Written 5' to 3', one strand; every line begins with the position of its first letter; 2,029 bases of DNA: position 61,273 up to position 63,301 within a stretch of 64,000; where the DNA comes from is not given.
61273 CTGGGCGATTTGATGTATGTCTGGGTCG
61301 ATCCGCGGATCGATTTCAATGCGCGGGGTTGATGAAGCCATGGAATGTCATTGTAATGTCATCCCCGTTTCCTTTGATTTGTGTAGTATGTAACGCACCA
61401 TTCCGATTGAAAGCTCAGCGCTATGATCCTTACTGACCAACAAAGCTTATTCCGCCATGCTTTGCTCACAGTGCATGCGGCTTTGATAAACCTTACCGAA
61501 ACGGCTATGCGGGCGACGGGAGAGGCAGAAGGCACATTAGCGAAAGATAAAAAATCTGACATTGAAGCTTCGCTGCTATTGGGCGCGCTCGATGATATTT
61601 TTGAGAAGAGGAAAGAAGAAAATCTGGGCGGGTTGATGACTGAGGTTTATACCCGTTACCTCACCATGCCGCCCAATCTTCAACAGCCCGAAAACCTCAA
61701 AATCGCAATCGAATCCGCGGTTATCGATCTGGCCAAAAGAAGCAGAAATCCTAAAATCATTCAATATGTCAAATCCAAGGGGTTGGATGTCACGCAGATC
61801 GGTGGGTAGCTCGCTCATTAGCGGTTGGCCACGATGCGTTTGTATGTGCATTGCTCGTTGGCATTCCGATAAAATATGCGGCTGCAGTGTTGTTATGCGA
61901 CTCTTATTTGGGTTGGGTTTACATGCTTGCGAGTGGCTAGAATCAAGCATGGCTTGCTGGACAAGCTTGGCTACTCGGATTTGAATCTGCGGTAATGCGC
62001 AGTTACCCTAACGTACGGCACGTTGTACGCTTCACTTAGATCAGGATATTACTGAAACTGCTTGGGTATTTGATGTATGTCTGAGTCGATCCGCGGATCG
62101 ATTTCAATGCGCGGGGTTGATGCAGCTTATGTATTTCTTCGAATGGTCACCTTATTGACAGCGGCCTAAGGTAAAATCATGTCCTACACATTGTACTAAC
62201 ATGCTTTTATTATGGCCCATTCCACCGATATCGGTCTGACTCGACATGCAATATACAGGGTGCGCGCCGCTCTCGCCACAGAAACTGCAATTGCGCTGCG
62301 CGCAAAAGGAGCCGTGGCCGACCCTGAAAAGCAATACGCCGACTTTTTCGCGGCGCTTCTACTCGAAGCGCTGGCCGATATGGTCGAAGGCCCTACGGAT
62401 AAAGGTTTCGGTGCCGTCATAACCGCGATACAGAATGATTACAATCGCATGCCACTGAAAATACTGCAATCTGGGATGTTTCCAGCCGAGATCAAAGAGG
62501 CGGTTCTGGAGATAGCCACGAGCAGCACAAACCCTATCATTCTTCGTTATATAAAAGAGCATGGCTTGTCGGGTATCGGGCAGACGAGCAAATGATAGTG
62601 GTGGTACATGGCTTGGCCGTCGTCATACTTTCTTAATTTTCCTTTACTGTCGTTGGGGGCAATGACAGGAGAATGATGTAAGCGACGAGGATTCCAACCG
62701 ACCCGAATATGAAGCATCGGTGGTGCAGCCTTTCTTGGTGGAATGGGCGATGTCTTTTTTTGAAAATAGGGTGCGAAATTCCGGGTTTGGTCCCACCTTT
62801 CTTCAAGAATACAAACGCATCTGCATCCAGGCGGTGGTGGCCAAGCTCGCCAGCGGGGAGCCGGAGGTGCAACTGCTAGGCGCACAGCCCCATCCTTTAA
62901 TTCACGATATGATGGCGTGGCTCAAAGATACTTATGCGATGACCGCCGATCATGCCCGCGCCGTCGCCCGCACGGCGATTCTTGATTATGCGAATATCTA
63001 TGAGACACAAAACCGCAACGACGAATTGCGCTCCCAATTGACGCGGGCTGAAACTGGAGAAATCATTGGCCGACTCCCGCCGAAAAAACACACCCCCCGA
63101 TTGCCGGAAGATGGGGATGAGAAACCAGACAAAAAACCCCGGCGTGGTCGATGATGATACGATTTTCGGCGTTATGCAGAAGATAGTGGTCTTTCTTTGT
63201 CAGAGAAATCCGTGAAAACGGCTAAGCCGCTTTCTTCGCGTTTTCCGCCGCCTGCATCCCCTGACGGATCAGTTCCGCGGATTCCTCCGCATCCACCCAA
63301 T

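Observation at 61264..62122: Displaced copy of the yejB 3' end: 71-bp direct repeats flanking a 788-bp cassette, each followed by a paralogous small ORF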

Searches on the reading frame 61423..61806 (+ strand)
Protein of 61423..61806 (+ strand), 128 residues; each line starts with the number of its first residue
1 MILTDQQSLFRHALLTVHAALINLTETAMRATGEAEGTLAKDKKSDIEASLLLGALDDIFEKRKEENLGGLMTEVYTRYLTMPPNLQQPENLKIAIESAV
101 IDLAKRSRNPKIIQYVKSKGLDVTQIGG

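Call 7: search_protein_families(library=pfam, proteins=[window:61423-61806:+], max_evalue=1)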
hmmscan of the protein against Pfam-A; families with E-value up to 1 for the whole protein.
window:61423-61806:+ (128 aa): 0 families

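Call 8: find_homologous_proteins(query=window:61423-61806:+, max_evalue=0.01)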
Query window:61423-61806:+ (128 aa): 1 proteins with E <= 0.01 among 16 candidates.
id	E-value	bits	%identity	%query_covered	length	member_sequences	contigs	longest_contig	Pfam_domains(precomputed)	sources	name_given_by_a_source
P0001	2.7e-74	265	100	100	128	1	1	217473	-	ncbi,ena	-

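Call 9: search_protein_families(library=phrogs, proteins=[window:61423-61806:+], max_evalue=1)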
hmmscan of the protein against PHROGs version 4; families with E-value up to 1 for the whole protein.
window:61423-61806:+ (128 aa): 2 families
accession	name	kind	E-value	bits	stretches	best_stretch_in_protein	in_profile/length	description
phrog_9539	-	unknown function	0.19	12.5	1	18-41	28-51/64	-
phrog_26430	-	moron, auxiliary metabolic gene and host takeover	0.27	12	1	87-124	131-168/181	polysaccharide deacetylase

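Call 10: search_protein_families(library=padloc, proteins=[window:61423-61806:+], max_evalue=1)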
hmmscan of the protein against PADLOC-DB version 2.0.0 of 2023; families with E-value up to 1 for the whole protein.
window:61423-61806:+ (128 aa): 0 families

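Call 12: find_encoding_contigs(protein=P0001, flank=10000, max_places=6)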
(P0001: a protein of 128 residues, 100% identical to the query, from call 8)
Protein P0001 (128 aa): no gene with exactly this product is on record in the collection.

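Call 21: search_protein_representatives(alignment_id=A2)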
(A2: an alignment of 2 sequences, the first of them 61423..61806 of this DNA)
Query: 2 sequences, 129 profile positions. Proteins with E-value up to 0.001 (for the whole library): 4; up to 1e-10: 2; up to 1e-30: 2. The best 4 are listed.
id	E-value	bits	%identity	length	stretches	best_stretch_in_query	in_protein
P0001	1.4e-65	235.4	-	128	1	1-129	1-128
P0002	2.6e-64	231.3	-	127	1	1-129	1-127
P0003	2.2e-09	53.6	-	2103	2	99-127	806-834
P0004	4.2e-07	46.3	-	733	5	30-117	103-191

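Call 41: predict_structure(alignment_id=A2)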
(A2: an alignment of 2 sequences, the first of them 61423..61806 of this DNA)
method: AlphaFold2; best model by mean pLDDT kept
length: 128 residues; sequences in the alignment: 2
mean_pLDDT: 74.0   pTM: 0.71
mean pLDDT of the five models: 74.0, 65.2, 63.3, 60.3, 59.9
residues with pLDDT >= 90: 0; 70-90: 89; 50-70: 30; < 50: 9
segments of 3 or more residues with pLDDT < 50: 1-3, 123-128
pLDDT, mean of each block of 10 residues (from residue 1): 59 85 84 62 79 84 62 81 68 79 85 83 46
secondary structure, 60 per line:
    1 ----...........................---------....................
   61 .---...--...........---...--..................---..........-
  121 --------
elements in order: H5-31 H41-61 H70-80 H89-106 H110-119

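Call 52: find_related_loci(query=A2, collection=viral_contigs, flank=5000)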
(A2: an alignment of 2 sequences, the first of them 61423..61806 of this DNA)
Query A2 (128 aa) in viral_contigs; peptide patterns used: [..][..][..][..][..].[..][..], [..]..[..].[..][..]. (x = any residue, [..] = any of these).
578 stretches matched a pattern, but none encodes a relative of the query by tblastn (E <= 1e-3).

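Call 53: find_related_loci(query=A2, collection=metagenome_contigs, flank=5000)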
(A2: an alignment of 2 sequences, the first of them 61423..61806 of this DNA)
Query A2 (128 aa) in metagenome_contigs; peptide patterns used: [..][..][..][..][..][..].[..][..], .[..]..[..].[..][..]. (x = any residue, [..] = any of these).
600 stretches matched a pattern, but none encodes a relative of the query by tblastn (E <= 1e-3).

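Call 62: search_solved_structures(query=A2, max_evalue=1)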
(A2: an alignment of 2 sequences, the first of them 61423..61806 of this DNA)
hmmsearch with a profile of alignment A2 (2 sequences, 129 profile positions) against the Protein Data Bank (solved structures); distinct sequences matched with E-value up to 1: 1.
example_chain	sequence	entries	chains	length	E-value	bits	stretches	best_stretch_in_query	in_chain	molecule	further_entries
8rkz_G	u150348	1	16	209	0.19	15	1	73-119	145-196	Isochorismatase family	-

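Call 64: search_protein_families(library=ncbifam, proteins=[window:61423-61806:+], max_evalue=0.1)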
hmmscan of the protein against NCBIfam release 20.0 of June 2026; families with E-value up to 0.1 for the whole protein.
window:61423-61806:+ (128 aa): 0 families

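Call 74: fold_search(model_id=the predicted structure, library=viral)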
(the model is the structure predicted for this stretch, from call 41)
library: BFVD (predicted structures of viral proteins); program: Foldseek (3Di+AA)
matches with E <= 10: 217; with E <= 0.001: 0
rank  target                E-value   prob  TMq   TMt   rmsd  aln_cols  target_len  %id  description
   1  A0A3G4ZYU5            7.1e-01  0.15  0.24  0.19  16.1       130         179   12  Uncharacterized protein [Faunusvirus sp.]
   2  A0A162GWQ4            7.1e-01  0.11  0.23  0.19  17.7       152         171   17  Uncharacterized protein [Mocis latipes granulovirus]
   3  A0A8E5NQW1            9.2e-01  0.10  0.21  0.20  14.1       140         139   10  (no name in the UniProt tables at hand)
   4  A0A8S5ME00            1.0e+00  0.14  0.26  0.26  12.9       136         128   11  Holin [Siphoviridae sp. ctX581]
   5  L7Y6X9                1.0e+00  0.10  0.20  0.22  10.6       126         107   11  Uncharacterized protein [Megavirus lba]
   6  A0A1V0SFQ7            1.1e+00  0.21  0.32  0.32   8.6       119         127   11  Uncharacterized protein [Hokovirus HKV1]
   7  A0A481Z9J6            1.2e+00  0.13  0.25  0.30  11.6       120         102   11  Uncharacterized protein [Pithovirus LCPAC401]
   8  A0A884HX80            1.3e+00  0.09  0.22  0.24  14.2       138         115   14  (no name in the UniProt tables at hand)
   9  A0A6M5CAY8            1.4e+00  0.13  0.28  0.25  14.5       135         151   15  Uncharacterized protein [Vibrio phage Vc1]
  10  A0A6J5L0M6            1.6e+00  0.16  0.24  0.31   8.2       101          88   16  Uncharacterized protein [uncultured Caudovirales phage]
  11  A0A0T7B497            1.6e+00  0.13  0.30  0.14  15.4       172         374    9  RNA-dependent RNA polymerase (Fragment) [Rhizoctonia mitovirus 1 RS058-1]
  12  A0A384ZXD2            1.6e+00  0.10  0.28  0.11  13.8       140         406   17  Putative DNA polymerase III [Dickeya phage vB_DsoM_JA29]
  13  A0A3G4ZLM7            1.8e+00  0.08  0.23  0.21  13.6       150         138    9  Uncharacterized protein [Terrestrivirus sp.]
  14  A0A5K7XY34            1.9e+00  0.12  0.32  0.19  12.8       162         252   10  D5b-0034 homolog protein [Abalone asfa-like virus]
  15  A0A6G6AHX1            1.9e+00  0.10  0.25  0.25  11.6       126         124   10  PH124R [African swine fever virus]
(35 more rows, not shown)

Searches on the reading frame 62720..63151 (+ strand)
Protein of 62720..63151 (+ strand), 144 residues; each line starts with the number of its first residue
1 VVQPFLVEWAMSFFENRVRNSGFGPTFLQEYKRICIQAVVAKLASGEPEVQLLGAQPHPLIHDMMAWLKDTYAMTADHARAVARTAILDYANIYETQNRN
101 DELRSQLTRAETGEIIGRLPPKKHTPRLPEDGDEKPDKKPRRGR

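Call 7: search_protein_families(library=pfam, proteins=[window:62720-63151:+], max_evalue=1)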
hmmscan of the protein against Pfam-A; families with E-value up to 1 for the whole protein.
window:62720-63151:+ (144 aa): 3 families
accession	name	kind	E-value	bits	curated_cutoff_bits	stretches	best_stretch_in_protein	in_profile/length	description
PF14117.11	DUF4287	-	0.0021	18.5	27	1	62-85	34-57/60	Domain of unknown function (DUF4287)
PF20901.3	Sf6_terminase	-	0.058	13.9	27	1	35-127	5-102/106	Bacteriophage Sf6, terminase small subunit-like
PF06565.18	DM10_dom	-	0.1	12.9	23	1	5-30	37-63/105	DM10 domain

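Call 9: search_protein_families(library=phrogs, proteins=[window:62720-63151:+], max_evalue=1)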
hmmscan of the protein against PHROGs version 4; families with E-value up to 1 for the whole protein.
window:62720-63151:+ (144 aa): 2 families
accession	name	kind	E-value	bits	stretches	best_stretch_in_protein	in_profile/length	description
phrog_1482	-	head and packaging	0.051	14.2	1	30-101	14-85/147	terminase small subunit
phrog_12849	-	unknown function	0.13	13.3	1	33-112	84-163/163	-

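Call 10: search_protein_families(library=padloc, proteins=[window:62720-63151:+], max_evalue=1)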
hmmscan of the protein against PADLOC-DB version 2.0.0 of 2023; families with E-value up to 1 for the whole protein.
window:62720-63151:+ (144 aa): 0 families

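Call 24: list_cluster_members(proteins=[P0001, P0002, window:62720-63151:+, window:60223-61329:+, window:63222-63767:-])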
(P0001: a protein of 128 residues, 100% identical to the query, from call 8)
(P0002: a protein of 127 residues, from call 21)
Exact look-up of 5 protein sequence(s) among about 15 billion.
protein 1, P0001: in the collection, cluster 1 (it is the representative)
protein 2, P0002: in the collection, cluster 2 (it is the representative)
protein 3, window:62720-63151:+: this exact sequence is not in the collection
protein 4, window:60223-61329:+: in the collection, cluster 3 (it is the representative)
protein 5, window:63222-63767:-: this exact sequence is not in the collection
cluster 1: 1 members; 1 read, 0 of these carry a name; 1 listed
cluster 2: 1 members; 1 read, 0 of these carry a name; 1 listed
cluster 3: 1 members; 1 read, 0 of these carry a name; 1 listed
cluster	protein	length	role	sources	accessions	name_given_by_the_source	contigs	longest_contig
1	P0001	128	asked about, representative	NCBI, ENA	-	-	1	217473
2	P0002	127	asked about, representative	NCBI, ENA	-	-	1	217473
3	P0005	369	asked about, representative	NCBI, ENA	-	-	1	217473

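Call 25: find_homologous_proteins(query=window:62720-63151:+, max_evalue=0.01)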
Query window:62720-63151:+ (144 aa): 1 proteins with E <= 0.01 among 10 candidates.
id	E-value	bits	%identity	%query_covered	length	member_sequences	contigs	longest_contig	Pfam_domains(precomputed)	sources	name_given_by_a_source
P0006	1.2e-84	299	100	93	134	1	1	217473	-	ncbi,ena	-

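Call 51: predict_structure(protein=window:62750-63151:+)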
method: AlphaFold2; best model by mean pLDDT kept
length: 134 residues; sequences in the alignment: 1
mean_pLDDT: 61.9   pTM: 0.41
mean pLDDT of the five models: 61.9, 61.2, 53.9, 52.2, 49.5
residues with pLDDT >= 90: 0; 70-90: 23; 50-70: 98; < 50: 13
segments of 3 or more residues with pLDDT < 50: 39-46
pLDDT, mean of each block of 10 residues (from residue 1): 60 63 64 54 50 72 75 69 64 62 56 56 61 55
secondary structure, 60 per line:
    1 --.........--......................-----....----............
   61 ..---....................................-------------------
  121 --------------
elements in order: H3-11 H14-35 H41-44 H49-62 H66-101

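Call 63: search_solved_structures(query=A3, max_evalue=1)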
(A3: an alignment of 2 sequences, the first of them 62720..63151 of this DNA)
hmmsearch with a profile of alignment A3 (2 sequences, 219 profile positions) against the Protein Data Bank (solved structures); distinct sequences matched with E-value up to 1: 3.
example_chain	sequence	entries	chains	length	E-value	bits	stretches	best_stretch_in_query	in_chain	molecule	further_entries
8qad_A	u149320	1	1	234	0.59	12.9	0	100-142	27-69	sc-apCC-6-LLIA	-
9v2v_F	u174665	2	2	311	0.77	12.5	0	83-138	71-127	Transcriptional regulatory protein SDS3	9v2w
8ga8_H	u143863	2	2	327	0.89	12.3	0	83-138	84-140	Transcriptional regulatory protein SDS3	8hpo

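Call 64: search_protein_families(library=ncbifam, proteins=[window:62720-63151:+], max_evalue=0.1)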
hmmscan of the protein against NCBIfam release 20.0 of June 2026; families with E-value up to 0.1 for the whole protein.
window:62720-63151:+ (144 aa): 0 families
